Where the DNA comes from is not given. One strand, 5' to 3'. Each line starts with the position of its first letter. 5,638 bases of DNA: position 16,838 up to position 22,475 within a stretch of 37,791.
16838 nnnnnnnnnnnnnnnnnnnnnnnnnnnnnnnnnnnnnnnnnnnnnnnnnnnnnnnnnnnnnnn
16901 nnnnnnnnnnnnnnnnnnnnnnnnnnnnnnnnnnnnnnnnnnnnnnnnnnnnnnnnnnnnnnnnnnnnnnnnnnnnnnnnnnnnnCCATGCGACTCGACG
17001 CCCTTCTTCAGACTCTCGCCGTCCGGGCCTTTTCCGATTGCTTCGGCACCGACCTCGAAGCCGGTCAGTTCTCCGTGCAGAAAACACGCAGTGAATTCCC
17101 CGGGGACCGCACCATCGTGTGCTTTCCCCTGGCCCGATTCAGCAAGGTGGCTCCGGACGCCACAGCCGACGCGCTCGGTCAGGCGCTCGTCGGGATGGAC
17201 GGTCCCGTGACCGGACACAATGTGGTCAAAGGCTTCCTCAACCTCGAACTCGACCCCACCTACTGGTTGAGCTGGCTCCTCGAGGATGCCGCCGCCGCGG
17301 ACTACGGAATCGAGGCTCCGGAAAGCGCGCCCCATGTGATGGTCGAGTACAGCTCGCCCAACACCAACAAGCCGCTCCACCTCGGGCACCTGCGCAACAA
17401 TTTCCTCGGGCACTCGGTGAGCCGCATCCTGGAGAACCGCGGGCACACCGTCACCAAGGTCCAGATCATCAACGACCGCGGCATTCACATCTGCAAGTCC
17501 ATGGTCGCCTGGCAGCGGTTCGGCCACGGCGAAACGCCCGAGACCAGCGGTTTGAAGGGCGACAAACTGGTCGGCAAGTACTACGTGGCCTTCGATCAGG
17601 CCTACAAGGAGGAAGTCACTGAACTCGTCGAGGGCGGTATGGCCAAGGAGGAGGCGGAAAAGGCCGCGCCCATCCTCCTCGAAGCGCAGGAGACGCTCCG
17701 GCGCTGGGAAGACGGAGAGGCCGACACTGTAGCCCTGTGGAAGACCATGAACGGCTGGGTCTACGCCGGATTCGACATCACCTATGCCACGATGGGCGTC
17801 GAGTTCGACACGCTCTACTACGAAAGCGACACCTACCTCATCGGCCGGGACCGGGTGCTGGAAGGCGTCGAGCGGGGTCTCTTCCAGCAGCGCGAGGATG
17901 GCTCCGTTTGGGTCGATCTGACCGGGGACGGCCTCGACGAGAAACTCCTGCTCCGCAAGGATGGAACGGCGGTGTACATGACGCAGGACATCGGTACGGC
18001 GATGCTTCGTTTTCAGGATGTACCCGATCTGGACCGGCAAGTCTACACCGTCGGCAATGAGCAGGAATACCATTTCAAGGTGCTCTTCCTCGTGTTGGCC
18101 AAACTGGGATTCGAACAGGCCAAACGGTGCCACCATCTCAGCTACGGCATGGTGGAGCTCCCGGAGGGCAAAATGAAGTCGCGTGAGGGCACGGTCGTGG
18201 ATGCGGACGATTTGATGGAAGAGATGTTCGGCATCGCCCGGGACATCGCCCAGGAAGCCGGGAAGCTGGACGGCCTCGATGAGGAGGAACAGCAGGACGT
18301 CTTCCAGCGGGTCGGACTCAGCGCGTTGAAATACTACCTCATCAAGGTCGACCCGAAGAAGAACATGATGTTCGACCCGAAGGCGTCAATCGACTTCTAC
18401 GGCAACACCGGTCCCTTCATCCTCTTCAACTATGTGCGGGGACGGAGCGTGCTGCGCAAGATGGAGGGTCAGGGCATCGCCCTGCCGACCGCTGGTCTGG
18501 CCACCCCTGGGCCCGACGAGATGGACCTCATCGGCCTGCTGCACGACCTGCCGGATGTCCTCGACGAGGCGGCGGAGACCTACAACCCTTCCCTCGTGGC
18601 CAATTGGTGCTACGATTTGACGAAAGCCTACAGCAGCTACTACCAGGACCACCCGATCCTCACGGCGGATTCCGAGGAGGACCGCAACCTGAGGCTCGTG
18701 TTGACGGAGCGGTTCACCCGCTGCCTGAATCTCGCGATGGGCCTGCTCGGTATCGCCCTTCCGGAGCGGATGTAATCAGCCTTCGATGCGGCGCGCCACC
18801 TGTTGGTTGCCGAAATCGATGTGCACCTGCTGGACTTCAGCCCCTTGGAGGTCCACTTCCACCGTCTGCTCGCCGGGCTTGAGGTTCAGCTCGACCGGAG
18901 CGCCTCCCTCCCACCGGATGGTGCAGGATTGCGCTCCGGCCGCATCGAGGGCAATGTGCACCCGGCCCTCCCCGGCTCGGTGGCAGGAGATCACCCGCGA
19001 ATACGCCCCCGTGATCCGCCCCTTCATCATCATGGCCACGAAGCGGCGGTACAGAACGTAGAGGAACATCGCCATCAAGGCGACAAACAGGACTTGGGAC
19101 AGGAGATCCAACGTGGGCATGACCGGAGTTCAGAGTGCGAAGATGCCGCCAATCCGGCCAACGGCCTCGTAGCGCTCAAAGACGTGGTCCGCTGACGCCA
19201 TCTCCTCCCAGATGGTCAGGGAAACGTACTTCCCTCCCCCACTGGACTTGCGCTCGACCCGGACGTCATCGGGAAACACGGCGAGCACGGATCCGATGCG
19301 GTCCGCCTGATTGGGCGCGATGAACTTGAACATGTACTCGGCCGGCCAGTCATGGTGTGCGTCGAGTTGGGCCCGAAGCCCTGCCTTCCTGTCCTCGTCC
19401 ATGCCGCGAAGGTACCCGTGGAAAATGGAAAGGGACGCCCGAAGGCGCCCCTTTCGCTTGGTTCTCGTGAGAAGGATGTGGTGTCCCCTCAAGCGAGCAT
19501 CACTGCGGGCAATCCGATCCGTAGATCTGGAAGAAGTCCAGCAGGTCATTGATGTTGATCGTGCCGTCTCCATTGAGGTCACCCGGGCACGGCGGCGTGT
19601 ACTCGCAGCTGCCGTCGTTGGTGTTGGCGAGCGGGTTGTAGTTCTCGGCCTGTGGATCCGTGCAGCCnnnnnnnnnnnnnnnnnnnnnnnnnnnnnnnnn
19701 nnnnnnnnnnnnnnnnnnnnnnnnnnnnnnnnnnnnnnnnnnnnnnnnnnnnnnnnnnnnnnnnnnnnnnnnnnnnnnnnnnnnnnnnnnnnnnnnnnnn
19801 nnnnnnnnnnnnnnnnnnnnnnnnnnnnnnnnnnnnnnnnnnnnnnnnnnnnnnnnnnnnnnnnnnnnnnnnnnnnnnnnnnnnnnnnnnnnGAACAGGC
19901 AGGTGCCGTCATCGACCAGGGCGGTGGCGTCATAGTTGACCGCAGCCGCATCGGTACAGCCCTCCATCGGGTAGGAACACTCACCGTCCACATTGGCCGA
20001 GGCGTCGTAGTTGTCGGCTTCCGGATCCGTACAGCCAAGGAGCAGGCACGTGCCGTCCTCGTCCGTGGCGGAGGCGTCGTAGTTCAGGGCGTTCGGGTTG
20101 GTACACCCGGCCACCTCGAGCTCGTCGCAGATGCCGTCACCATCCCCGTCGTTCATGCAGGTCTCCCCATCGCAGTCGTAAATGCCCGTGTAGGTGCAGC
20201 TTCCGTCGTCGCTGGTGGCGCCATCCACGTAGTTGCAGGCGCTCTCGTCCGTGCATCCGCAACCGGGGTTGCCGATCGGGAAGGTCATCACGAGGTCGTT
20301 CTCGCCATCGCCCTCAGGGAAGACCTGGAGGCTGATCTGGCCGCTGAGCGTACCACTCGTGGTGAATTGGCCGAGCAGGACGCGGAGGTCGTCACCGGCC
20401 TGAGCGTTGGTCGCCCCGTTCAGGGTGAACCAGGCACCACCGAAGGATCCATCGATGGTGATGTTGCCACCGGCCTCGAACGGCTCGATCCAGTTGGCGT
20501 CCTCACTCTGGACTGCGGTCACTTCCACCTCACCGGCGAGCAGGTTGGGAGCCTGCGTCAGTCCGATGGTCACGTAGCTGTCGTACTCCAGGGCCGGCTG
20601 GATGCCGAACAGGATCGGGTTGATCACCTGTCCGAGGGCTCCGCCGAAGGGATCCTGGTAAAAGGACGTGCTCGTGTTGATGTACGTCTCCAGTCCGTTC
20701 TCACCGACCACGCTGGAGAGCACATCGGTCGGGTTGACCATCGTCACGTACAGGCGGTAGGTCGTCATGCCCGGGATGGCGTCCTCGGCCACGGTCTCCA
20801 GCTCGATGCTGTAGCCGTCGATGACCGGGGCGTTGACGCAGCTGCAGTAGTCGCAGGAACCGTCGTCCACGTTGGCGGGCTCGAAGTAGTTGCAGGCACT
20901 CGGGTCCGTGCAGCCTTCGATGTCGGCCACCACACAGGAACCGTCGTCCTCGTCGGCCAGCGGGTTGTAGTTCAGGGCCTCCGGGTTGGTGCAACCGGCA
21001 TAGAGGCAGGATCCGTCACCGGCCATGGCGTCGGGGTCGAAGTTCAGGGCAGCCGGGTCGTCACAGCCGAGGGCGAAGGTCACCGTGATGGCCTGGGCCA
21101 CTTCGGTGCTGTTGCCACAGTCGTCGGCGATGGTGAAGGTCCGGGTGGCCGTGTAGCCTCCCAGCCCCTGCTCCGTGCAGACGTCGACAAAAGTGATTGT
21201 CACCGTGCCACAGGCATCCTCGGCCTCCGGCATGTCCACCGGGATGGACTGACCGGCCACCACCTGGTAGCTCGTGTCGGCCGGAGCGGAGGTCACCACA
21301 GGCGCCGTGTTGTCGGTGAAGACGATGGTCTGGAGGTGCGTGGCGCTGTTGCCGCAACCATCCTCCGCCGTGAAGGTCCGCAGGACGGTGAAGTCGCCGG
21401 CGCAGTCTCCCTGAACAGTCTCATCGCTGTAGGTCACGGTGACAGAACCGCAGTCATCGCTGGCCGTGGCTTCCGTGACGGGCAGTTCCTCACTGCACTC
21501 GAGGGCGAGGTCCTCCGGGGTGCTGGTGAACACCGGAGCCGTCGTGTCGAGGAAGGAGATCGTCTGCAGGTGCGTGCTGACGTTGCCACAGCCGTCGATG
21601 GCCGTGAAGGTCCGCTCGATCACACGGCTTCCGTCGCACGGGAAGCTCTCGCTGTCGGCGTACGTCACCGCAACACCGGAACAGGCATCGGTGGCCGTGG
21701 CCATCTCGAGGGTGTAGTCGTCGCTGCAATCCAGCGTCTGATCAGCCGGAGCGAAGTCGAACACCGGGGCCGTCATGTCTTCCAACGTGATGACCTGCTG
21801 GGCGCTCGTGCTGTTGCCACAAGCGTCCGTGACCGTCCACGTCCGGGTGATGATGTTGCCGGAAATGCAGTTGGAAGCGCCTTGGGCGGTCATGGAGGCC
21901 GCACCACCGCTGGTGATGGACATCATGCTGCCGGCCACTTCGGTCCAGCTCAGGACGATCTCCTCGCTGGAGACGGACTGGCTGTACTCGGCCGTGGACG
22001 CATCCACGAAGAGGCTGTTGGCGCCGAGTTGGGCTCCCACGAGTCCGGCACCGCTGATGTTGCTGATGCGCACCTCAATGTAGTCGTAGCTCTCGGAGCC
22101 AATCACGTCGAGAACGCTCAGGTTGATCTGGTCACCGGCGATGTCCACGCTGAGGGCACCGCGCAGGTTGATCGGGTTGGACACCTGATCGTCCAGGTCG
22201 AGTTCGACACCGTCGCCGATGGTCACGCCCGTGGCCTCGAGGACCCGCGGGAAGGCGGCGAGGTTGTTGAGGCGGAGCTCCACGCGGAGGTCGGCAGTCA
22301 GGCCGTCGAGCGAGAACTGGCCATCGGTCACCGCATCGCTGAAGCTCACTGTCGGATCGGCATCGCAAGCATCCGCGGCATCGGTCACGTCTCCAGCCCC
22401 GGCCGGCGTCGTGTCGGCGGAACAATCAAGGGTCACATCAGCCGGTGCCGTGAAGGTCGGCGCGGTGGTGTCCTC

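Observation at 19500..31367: An 11.9-kb gene for a 3,955-aa secreted mosaic protein inserted between argS and ffh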

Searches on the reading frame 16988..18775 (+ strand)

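Call 7: search_protein_families(library=pfam, proteins=[window:16988-18775:+], max_evalue=0.001)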
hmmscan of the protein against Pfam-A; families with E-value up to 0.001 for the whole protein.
window:16988-18775:+ (595 aa): 2 families
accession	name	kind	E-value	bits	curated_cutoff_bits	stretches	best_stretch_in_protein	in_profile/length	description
PF00750.26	tRNA-synt_1d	-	2.6e-42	145.5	23.3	1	114-462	19-347/349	tRNA synthetases class I (R), catalytic domain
PF05746.21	DALR_1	-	9.2e-22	77.8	22.3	1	479-595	2-117/117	DALR anticodon binding domain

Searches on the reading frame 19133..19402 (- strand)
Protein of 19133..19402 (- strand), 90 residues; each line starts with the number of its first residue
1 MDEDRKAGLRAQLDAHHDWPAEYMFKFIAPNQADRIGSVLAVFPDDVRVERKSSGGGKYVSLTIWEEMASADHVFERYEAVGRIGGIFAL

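Call 63: search_protein_families(library=pfam, proteins=[window:19133-19402:-], max_evalue=0.01)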
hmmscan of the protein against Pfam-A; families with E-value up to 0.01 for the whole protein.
seq(90 aa): 1 family
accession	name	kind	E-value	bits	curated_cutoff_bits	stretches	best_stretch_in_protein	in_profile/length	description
PF04359.20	DUF493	-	3.3e-07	31.2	24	1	16-84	3-77/84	Protein of unknown function (DUF493)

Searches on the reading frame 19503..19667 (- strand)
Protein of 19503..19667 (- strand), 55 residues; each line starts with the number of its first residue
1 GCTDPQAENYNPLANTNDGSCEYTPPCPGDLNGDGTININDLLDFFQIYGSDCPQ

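Call 26: search_protein_families(library=ncbifam, proteins=[window:19503-19667:-], max_evalue=10)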
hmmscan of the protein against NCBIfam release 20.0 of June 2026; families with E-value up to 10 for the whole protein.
seq(55 aa): 1 family
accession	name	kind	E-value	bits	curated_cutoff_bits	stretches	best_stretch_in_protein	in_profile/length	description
NF041540.1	dockerin_GC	domain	0.02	15.3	29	1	27-51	1-65/67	GC-type dockerin domain-anchored protein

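Call 27: search_protein_families(library=pfam, proteins=[window:19503-19667:-], max_evalue=10)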
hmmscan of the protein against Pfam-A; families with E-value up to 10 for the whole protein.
seq(55 aa): 5 families
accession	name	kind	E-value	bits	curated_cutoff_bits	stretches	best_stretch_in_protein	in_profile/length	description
PF00404.24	Dockerin_1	-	0.0086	16.7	22.9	1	28-43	1-16/57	Dockerin type I domain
PF00036.39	EF-hand_1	-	0.0095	15.9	25.4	1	30-47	10-27/29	EF hand domain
PF13405.12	EF-hand_6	-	0.021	15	25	1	30-50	10-30/30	EF-hand domain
PF13499.12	EF-hand_7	-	0.08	13.7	30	1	30-48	12-30/67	EF-hand domain pair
PF13202.12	EF-hand_5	-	0.083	12.8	25.9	1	30-44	9-23/25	EF hand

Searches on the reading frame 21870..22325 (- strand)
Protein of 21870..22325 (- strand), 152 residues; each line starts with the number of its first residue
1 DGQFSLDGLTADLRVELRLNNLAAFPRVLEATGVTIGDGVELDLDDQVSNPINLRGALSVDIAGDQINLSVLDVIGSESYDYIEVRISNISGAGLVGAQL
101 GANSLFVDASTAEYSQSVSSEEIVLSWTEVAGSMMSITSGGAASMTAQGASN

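Call 46: search_protein_families(library=pfam, proteins=[window:21870-22325:-], max_evalue=10)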
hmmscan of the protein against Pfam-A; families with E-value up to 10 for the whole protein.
seq(152 aa): 0 families

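Call 95: search_solved_structures(query=window:21870-22325:-, max_evalue=10)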
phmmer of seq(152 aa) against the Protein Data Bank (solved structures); distinct sequences matched with E-value up to 10: 2.
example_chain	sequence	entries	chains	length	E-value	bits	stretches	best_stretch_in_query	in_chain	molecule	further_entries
6i1y_A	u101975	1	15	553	0.26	14.6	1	34-73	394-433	General secretion pathway protein GspD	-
9vfj_D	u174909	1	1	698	2.5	11.5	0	115-146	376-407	Photosystem I reaction center subunit II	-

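Call 96: search_protein_families(library=phrogs, proteins=[window:21870-22325:-], max_evalue=0.1)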
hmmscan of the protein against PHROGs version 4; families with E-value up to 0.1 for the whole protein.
seq(152 aa): 0 families
